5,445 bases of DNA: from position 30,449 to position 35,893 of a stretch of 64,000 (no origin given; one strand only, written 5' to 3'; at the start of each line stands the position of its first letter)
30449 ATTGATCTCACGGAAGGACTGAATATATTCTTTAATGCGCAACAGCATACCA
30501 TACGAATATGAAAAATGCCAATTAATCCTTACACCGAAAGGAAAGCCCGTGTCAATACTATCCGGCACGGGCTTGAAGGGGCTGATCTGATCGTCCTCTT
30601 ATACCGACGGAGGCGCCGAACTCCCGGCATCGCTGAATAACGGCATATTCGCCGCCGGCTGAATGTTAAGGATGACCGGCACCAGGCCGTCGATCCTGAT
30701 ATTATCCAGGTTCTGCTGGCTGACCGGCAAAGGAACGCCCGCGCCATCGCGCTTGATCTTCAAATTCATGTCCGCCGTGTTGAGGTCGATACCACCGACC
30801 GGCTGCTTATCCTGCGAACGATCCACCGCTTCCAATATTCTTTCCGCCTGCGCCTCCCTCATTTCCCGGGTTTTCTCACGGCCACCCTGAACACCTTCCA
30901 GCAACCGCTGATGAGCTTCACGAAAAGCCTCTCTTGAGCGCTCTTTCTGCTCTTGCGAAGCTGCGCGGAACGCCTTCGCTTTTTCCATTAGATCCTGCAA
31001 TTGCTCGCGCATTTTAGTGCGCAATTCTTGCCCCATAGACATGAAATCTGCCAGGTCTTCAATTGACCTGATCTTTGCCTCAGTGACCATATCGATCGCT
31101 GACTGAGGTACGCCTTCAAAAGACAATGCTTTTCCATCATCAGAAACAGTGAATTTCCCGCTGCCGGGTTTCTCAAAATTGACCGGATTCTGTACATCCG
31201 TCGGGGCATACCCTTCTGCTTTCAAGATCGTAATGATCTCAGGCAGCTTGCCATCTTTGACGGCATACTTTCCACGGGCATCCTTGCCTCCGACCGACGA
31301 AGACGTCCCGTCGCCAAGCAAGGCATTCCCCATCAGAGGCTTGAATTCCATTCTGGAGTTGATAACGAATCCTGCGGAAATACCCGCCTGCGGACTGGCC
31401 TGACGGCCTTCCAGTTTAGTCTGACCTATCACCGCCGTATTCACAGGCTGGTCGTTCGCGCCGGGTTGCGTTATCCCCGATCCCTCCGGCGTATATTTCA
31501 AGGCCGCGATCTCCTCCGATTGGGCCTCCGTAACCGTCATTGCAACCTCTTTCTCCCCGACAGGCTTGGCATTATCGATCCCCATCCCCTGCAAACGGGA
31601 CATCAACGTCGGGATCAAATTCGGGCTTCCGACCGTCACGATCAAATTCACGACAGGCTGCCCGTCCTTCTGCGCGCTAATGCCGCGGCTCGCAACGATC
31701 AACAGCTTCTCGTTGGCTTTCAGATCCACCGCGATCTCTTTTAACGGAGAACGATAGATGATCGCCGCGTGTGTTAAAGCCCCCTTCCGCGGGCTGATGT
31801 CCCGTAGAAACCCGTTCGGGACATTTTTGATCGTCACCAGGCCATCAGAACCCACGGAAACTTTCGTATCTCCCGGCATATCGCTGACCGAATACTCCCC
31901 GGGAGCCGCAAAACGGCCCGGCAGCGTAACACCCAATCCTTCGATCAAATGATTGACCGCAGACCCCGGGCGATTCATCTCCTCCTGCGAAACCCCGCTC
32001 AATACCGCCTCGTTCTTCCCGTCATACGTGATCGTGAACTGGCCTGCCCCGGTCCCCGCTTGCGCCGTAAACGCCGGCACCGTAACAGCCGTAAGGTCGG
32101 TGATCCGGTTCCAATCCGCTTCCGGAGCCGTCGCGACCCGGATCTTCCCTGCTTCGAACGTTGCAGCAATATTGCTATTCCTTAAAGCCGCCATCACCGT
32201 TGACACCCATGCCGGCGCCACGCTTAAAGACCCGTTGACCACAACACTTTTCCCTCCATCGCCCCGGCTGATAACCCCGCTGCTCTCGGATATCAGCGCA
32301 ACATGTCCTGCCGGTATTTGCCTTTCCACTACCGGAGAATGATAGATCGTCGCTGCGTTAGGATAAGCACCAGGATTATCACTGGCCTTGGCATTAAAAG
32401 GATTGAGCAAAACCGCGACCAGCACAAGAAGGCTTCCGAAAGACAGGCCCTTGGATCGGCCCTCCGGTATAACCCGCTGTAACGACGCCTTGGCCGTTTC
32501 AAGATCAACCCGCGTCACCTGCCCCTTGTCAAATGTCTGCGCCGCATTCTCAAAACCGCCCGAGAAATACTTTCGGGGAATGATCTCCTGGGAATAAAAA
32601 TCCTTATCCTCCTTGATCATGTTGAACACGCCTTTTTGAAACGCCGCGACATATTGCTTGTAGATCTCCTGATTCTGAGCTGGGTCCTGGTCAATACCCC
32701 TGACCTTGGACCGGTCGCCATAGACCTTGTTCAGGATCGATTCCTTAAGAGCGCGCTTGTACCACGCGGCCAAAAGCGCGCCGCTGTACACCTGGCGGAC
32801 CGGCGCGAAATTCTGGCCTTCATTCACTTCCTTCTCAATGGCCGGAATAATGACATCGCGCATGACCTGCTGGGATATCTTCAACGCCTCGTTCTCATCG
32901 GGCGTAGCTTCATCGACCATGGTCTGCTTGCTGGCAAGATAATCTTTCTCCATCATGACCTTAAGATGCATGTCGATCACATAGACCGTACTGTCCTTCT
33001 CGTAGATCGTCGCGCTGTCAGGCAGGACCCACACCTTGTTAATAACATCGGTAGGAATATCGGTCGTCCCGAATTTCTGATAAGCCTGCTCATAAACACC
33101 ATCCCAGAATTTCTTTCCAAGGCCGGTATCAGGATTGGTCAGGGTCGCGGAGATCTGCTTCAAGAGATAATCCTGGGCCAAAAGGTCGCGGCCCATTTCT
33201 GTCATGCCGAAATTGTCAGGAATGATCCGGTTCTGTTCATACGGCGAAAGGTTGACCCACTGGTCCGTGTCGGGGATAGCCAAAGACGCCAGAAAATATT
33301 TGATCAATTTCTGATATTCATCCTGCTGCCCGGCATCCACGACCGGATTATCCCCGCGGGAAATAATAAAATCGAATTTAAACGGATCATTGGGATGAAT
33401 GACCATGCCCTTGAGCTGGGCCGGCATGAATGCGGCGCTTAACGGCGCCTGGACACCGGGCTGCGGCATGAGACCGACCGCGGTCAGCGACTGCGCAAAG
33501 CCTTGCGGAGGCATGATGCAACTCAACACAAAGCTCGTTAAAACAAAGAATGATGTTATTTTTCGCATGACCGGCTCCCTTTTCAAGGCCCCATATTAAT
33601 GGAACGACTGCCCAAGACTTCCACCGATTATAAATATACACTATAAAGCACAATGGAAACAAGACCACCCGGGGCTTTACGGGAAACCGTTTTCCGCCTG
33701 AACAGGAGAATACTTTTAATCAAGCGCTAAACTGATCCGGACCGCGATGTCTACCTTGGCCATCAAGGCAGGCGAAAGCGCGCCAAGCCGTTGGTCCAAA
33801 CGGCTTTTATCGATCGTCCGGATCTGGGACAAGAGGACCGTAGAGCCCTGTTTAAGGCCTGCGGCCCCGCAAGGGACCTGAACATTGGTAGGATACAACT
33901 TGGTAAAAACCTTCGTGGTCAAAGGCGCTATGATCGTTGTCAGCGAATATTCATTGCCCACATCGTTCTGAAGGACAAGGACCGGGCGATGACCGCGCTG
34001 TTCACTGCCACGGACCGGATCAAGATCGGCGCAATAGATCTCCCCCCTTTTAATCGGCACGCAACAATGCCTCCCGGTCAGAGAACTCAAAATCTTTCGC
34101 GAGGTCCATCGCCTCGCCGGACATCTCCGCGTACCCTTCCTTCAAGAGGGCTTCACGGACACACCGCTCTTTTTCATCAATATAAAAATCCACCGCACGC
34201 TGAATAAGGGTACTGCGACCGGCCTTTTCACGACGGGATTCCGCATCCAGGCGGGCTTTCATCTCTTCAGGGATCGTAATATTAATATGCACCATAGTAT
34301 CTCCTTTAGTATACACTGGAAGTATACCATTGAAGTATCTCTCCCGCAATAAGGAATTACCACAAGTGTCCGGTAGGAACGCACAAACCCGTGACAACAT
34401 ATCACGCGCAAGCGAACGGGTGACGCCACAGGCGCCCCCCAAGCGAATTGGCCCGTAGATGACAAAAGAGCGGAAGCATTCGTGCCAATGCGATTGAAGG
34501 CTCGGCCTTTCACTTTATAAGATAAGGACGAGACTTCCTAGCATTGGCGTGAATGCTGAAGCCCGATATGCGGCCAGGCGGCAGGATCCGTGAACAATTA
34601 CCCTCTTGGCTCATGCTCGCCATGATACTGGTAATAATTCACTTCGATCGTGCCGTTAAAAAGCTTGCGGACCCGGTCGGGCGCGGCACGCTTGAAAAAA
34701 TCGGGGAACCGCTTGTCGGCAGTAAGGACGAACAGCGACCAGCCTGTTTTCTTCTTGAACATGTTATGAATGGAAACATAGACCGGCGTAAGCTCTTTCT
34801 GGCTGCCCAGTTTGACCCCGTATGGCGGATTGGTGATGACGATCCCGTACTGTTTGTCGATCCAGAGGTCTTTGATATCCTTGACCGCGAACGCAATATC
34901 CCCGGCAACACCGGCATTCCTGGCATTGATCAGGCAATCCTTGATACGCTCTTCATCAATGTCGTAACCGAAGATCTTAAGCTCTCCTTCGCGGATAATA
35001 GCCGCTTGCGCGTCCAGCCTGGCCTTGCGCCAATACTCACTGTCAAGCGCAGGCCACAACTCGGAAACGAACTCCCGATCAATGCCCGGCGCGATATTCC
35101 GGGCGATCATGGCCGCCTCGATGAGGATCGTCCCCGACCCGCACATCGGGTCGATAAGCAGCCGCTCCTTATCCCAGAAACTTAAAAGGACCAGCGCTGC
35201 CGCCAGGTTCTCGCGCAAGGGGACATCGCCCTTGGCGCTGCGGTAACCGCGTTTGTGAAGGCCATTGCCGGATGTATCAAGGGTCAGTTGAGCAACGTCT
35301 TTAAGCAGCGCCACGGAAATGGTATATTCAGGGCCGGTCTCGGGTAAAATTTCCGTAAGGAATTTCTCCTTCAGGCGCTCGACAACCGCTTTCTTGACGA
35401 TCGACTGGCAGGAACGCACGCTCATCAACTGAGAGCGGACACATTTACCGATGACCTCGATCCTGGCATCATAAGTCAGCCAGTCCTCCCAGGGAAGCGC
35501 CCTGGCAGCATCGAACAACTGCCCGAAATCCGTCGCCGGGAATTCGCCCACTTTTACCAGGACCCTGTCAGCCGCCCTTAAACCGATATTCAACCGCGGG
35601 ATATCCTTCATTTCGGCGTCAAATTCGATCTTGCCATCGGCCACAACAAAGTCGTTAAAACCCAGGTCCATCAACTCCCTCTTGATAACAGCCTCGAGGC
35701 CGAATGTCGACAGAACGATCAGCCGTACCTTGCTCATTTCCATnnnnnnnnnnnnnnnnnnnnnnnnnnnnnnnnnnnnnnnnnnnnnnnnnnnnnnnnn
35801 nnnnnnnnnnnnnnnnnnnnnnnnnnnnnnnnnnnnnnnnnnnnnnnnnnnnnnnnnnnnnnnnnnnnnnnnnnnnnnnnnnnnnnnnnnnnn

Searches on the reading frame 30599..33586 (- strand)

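Call 48: search_protein_families(library=pfam, proteins=[window:30599-33586:-], max_evalue=0.01)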
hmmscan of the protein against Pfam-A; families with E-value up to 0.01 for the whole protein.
window:30599-33586:- (995 aa): 1 family
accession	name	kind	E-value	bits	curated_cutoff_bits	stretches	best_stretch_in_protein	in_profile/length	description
PF09298.16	FAA_hydrolase_N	-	0.0017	18.9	25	1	836-882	46-91/105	Fumarylacetoacetase N-terminal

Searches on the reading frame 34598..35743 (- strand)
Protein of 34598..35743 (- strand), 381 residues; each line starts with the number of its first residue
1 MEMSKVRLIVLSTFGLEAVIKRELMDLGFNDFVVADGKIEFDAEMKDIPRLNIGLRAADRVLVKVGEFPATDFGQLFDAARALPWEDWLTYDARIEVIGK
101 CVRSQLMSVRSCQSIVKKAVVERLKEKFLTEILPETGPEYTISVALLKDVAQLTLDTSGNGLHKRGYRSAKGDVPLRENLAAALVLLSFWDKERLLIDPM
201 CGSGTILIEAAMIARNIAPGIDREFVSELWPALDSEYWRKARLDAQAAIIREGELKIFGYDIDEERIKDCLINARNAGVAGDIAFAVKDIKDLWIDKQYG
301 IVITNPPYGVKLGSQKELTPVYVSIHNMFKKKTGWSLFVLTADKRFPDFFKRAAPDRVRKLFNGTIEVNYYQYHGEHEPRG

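Call 48: search_protein_families(library=pfam, proteins=[window:34598-35743:-], max_evalue=0.01)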
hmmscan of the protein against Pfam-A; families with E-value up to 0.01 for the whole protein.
window:34598-35743:- (381 aa): 7 families
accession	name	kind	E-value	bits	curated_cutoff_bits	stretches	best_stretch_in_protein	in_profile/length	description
PF01170.24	UPF0020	-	3.2e-49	167.7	22.3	1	165-369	1-194/197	RMKL-like, methyltransferase domain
PF22020.1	RlmL_1st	-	3e-17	62.7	27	1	8-62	2-55/55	RlmL ferredoxin-like domain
PF02926.22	THUMP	-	2.1e-13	50.9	20.6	1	70-156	1-84/84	THUMP domain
PF13847.12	Methyltransf_31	-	1e-06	29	27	1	254-333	28-105/145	Methyltransferase domain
PF02384.22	N6_Mtase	-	4.1e-05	23.5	20.4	1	192-340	46-170/311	N-6 DNA Methylase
PF05175.20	MTS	-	0.0022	18.1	23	1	252-318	53-118/170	Methyltransferase small domain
PF01555.25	N6_N4_Mtase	-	0.0069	16.8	26.7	0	184-268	174-217/221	DNA methylase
